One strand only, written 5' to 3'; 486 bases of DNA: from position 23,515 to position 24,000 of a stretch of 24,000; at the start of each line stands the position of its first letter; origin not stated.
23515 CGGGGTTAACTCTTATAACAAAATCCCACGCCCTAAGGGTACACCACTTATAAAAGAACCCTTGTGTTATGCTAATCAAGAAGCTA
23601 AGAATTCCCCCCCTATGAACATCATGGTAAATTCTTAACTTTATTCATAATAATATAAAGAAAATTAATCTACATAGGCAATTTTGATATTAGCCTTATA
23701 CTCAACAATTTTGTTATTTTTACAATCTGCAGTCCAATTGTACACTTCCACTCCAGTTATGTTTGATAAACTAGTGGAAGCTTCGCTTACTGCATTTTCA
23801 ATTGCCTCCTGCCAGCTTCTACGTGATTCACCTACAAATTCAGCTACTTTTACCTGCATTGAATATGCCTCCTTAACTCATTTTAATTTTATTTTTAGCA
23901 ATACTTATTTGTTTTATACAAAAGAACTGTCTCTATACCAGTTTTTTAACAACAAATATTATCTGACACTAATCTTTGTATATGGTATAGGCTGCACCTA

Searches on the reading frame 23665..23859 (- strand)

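Call 125: search_protein_families(library=pfam, proteins=[window:23665-23859:-], max_evalue=0.01)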
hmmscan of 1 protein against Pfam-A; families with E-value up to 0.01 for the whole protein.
window:23665-23859:- (64 aa): 1 family
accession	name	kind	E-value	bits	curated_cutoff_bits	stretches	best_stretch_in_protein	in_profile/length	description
PF07311.17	Dodecin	-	6.1e-22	78.1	22.5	1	3-62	2-61/64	Dodecin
